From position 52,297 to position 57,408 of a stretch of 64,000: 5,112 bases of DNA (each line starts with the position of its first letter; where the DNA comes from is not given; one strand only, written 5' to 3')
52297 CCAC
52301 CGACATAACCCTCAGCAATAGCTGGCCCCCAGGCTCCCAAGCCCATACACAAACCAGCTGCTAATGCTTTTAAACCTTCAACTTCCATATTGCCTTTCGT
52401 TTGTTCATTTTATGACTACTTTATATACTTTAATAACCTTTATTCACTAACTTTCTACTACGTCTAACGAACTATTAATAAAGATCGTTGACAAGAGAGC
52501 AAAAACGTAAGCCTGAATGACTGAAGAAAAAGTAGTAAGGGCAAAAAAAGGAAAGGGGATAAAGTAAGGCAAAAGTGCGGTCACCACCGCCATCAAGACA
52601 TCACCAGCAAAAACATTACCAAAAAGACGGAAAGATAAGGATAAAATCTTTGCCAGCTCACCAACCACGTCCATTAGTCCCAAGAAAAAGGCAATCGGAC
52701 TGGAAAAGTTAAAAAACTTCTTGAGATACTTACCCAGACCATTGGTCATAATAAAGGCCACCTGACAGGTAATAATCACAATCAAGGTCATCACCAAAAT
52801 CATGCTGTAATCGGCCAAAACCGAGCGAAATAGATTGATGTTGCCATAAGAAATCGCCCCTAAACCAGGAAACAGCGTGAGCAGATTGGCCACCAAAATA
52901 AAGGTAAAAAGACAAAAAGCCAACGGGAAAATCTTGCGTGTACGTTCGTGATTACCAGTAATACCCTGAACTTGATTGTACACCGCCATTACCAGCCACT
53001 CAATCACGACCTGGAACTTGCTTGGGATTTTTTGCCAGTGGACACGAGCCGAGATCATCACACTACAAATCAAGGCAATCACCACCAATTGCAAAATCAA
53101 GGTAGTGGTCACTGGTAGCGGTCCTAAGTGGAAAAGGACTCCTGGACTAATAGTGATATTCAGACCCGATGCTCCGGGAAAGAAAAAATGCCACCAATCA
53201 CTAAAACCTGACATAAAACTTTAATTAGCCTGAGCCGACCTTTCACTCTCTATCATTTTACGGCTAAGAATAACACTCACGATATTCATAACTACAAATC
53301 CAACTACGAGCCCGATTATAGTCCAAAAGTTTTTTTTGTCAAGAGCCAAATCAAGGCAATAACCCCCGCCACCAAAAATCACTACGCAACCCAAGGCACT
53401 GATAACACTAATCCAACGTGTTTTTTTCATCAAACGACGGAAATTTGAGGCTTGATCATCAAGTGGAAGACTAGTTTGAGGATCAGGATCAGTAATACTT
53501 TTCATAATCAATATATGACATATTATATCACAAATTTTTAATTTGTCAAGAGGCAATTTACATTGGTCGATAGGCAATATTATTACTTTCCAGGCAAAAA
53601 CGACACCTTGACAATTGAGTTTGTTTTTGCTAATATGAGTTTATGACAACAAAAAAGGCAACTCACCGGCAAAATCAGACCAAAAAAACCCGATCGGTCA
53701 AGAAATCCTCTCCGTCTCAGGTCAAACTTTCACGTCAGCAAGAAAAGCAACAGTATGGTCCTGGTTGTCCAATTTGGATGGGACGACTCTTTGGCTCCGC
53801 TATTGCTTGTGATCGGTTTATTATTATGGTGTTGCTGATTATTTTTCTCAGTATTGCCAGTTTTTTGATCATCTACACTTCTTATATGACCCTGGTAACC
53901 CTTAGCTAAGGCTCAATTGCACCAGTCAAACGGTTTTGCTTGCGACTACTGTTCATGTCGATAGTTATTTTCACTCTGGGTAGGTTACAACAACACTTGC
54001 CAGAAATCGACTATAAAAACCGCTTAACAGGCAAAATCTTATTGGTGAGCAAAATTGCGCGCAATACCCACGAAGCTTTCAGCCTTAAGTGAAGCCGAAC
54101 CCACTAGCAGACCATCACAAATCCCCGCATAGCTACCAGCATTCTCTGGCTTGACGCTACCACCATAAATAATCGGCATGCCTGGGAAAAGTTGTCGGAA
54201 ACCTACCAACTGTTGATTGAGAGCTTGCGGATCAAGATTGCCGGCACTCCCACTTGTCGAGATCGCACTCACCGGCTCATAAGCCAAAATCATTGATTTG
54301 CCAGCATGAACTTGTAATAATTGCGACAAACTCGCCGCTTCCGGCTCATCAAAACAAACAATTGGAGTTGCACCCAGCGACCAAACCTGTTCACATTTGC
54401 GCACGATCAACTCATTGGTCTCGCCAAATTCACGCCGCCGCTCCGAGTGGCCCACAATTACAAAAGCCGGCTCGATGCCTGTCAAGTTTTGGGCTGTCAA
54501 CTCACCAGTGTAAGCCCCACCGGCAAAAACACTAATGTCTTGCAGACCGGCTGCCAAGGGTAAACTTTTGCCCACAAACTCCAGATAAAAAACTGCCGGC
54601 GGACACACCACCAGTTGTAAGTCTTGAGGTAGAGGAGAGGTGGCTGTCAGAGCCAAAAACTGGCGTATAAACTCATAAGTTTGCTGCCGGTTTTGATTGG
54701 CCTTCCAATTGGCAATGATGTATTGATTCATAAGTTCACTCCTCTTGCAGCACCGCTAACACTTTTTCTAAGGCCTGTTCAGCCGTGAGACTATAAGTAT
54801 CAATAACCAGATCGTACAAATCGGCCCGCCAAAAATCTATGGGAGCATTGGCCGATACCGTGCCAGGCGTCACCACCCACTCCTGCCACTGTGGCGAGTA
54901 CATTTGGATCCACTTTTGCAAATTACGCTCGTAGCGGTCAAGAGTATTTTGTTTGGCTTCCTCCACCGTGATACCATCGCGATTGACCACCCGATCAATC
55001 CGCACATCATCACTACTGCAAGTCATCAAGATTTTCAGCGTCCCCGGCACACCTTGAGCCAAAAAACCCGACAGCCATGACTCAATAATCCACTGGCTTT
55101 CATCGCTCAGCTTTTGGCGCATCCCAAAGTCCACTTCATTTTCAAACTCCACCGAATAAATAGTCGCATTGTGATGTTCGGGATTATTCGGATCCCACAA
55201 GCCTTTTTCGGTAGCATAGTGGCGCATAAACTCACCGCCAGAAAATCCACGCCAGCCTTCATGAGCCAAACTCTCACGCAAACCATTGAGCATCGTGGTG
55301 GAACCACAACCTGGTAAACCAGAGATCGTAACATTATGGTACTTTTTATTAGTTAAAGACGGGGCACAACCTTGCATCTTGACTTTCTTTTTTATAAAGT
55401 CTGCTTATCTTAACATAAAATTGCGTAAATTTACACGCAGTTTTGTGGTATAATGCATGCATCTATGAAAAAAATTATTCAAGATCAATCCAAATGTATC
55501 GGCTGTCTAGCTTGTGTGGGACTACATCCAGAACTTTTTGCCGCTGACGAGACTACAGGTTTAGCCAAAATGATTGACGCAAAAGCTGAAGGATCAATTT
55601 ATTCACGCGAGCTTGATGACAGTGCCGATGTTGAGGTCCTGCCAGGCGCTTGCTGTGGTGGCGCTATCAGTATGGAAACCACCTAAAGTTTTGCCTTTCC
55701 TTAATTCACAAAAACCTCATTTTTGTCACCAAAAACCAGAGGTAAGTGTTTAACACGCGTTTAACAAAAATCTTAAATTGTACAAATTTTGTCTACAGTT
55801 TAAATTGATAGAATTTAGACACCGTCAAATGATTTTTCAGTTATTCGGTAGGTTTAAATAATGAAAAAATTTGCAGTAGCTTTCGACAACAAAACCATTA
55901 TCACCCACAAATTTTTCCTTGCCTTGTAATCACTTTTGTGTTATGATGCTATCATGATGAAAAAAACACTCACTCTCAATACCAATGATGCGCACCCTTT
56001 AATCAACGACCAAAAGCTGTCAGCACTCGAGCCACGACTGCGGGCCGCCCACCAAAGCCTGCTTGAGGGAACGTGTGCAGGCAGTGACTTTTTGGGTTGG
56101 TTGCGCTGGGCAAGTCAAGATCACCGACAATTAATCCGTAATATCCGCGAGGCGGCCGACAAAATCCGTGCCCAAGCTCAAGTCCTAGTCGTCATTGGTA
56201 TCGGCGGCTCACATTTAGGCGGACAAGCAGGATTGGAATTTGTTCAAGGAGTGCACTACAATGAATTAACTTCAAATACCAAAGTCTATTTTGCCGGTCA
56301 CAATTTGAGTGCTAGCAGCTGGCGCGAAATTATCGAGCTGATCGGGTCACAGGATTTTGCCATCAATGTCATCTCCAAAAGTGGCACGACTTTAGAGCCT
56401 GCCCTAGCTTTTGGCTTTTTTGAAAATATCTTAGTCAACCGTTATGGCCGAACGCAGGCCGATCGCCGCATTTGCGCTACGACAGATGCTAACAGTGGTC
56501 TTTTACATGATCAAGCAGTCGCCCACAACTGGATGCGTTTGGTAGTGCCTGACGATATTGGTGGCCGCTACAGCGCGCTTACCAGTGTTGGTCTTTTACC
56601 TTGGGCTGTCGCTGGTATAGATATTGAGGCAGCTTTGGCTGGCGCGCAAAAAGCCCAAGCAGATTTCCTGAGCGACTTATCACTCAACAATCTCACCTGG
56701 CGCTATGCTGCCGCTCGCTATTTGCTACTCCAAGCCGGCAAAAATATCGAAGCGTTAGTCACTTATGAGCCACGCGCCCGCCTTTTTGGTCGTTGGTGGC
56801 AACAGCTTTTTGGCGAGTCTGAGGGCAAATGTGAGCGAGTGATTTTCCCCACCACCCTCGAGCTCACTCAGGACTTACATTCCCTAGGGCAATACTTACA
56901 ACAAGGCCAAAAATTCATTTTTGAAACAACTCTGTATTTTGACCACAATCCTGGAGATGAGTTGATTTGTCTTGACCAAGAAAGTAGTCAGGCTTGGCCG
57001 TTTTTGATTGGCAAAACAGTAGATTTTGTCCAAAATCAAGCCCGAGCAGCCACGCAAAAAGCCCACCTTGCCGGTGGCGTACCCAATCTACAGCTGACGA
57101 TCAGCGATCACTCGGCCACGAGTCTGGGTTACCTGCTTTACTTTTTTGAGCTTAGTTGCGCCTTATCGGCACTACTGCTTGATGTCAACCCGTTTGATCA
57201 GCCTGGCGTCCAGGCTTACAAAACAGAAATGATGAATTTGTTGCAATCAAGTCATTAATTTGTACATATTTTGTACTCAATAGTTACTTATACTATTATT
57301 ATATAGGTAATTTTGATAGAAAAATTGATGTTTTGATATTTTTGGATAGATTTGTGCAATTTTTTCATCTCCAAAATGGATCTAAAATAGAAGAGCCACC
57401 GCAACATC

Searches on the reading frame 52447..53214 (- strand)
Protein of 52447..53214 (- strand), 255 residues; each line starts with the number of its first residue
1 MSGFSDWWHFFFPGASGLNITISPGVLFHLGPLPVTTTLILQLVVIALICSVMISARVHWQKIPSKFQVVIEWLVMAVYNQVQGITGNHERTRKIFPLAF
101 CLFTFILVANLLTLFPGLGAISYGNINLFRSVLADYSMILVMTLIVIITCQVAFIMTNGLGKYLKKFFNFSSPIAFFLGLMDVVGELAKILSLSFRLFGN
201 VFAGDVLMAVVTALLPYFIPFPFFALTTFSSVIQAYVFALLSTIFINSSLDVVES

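Call 14: search_protein_families(library=pfam, proteins=[window:52447-53214:-])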
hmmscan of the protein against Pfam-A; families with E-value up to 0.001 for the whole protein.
window:52447-53214:- (255 aa): 1 family
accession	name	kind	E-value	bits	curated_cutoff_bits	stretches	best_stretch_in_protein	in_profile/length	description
PF00119.25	ATP-synt_A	-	2.1e-39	136.1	33.9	1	42-247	4-217/217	ATP synthase A chain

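Call 58: find_homologous_proteins(query=window:52447-53214:-, max_evalue=1e-40)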
Query window:52447-53214:- (255 aa): 319 proteins with E <= 1e-40 among 2533 candidates; the best 120 are listed.
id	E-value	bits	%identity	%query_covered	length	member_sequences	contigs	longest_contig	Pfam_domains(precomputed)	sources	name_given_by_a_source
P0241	4.2e-158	542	100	100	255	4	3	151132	PF00119.26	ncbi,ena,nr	ncbi:F0F1 ATP synthase subunit A [bacterium]|nr:F0F1 ATP synthase subunit A [bacterium]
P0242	6.5e-131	453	84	98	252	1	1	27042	PF00119.26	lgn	-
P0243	1.2e-120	420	79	98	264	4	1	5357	PF00119.26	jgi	-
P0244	2.3e-118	412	76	98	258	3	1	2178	PF00119.26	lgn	-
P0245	5.2e-114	398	80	93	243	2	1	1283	PF00119.26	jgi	-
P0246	1.1e-95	338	68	92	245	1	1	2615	PF00119.26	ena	-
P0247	9.3e-95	335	67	93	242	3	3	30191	PF00119.26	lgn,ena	-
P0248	4.8e-89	316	65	93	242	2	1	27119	PF00119.26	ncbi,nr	ncbi:F0F1 ATP synthase subunit A [bacterium]|nr:F0F1 ATP synthase subunit A [bacterium]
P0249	2.9e-87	310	66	93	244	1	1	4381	PF00119.26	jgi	jgi:F-type H+-transporting ATPase subunit a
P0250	1.3e-83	298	62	93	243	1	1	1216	PF00119.26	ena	-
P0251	4.0e-83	297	62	89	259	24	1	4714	PF00119.26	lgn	-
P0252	1.0e-82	296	62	95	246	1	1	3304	PF00119.26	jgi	jgi:F-type H+-transporting ATPase subunit a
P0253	1.1e-80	289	60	93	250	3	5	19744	PF00119.26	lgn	-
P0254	1.8e-79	285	61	93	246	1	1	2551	PF00119.26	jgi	jgi:F-type H+-transporting ATPase subunit a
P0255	2.2e-79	285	60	92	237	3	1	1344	PF00119.26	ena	-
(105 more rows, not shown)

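Call 59: find_encoding_contigs(protein=P0242, flank=10000, max_places=1)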
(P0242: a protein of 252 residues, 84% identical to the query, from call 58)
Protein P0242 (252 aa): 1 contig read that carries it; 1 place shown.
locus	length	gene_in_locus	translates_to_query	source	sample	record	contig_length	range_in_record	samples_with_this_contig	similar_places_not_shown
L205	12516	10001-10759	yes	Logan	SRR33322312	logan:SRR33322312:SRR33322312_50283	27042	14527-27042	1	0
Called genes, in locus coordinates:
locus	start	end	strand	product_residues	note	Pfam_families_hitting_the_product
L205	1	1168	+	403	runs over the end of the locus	PF11258:DUF3048, PF17479:DUF3048_C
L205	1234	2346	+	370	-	-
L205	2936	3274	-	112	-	-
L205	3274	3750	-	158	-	-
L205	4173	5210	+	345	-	-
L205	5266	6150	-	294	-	PF00890:FAD_binding_2 (faint), PF01134:GIDA (faint), PF03486:HI0933_like (faint), PF07992:Pyr_redox_2, PF13738:Pyr_redox_3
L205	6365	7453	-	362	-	PF01702:TGT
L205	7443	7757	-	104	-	PF10825:DUF2752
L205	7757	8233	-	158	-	PF05154:TM2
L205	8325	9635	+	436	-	PF13393:tRNA-synt_His, PF03129:HGTP_anticodon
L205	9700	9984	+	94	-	-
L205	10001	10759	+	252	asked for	PF00119:ATP-synt_A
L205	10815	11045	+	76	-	PF00137:ATP-synt_C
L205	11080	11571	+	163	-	-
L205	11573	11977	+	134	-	PF00213:OSCP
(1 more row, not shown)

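Call 60: find_encoding_contigs(protein=P0248, flank=10000, max_places=1)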
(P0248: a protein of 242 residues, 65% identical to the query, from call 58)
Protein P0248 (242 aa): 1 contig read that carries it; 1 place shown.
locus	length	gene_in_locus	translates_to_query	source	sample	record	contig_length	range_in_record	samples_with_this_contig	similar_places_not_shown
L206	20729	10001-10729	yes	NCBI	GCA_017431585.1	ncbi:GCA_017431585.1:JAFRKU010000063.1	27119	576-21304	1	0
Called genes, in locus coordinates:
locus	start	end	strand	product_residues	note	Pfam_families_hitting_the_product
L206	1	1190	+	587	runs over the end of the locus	?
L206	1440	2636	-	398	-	PF11258:DUF3048, PF17479:DUF3048_C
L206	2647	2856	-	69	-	-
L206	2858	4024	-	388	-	PF02163:Peptidase_M50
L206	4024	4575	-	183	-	PF01765:RRF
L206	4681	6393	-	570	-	PF01554:MatE (faint), PF03023:MurJ, PF13440:Polysacc_synt_3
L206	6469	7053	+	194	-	PF13482:RNase_H_2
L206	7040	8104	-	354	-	PF03816:LytR_cpsA_psr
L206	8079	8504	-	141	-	PF02130:YbeY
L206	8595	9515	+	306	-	PF01565:FAD_binding_4, PF02873:MurB_C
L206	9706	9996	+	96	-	-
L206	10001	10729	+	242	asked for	PF00119:ATP-synt_A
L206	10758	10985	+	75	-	PF00137:ATP-synt_C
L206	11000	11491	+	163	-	PF00430:ATP-synt_B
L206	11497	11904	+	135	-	PF00213:OSCP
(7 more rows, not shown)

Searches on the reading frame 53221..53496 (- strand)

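Call 14: search_protein_families(library=pfam, proteins=[window:53221-53496:-])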
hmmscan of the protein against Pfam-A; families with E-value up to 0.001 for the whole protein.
window:53221-53496:- (91 aa): 1 family
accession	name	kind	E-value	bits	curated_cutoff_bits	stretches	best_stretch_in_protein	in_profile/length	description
PF09527.15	ATPase_gene1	-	8e-05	23.1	26.6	1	35-69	12-46/54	Putative F0F1-ATPase subunit Ca2+/Mg2+ transporter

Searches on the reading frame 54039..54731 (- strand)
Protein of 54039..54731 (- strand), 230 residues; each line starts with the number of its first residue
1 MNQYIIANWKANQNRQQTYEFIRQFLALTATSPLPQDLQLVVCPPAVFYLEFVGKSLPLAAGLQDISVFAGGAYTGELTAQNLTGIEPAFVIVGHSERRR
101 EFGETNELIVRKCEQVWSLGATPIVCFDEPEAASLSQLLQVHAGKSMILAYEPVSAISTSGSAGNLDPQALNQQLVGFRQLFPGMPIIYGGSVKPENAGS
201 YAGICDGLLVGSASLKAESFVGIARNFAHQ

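Call 44: search_protein_families(library=pfam, proteins=[window:54039-54731:-], max_evalue=0.00001)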
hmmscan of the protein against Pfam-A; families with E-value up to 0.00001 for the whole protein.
window:54039-54731:- (230 aa): 1 family
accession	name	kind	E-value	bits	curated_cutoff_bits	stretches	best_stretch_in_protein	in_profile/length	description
PF00121.24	TIM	-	3.9e-48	164.5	20.1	1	4-225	2-243/245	Triosephosphate isomerase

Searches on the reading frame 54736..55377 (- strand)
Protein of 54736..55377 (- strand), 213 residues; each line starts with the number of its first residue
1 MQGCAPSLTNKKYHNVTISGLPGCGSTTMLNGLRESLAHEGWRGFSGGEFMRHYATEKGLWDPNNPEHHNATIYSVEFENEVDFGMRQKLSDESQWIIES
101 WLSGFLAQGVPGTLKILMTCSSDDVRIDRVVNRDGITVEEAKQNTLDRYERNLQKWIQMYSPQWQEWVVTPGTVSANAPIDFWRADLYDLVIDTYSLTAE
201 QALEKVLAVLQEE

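Call 44: search_protein_families(library=pfam, proteins=[window:54736-55377:-], max_evalue=0.00001)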
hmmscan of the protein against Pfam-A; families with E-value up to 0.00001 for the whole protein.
window:54736-55377:- (213 aa): 2 families
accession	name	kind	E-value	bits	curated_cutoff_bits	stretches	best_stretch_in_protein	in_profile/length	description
PF13238.12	AAA_18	-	2.3e-09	38.2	29.4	1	16-139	1-117/128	AAA domain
PF13189.12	Cytidylate_kin2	-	1.6e-06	28.9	28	0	88-194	87-174/176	Cytidylate kinase-like family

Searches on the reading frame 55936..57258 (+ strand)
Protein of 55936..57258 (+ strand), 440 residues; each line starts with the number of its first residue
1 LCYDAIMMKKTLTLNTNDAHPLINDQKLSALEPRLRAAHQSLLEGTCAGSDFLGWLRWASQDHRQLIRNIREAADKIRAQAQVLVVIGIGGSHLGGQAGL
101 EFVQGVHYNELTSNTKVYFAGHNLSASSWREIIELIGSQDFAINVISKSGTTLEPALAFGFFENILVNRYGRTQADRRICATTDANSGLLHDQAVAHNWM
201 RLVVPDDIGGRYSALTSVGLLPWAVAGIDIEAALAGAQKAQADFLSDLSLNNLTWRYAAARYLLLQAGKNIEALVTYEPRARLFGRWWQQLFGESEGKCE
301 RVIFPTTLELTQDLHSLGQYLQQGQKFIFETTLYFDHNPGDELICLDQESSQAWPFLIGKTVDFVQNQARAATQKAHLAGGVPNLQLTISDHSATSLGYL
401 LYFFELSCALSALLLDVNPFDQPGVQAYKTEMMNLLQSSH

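Call 44: search_protein_families(library=pfam, proteins=[window:55936-57258:+], max_evalue=0.00001)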
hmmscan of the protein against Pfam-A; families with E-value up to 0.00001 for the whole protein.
window:55936-57258:+ (440 aa): 1 family
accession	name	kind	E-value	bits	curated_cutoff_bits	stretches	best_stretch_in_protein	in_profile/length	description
PF00342.24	PGI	-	8.9e-17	61.3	22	1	64-429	77-459/486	Phosphoglucose isomerase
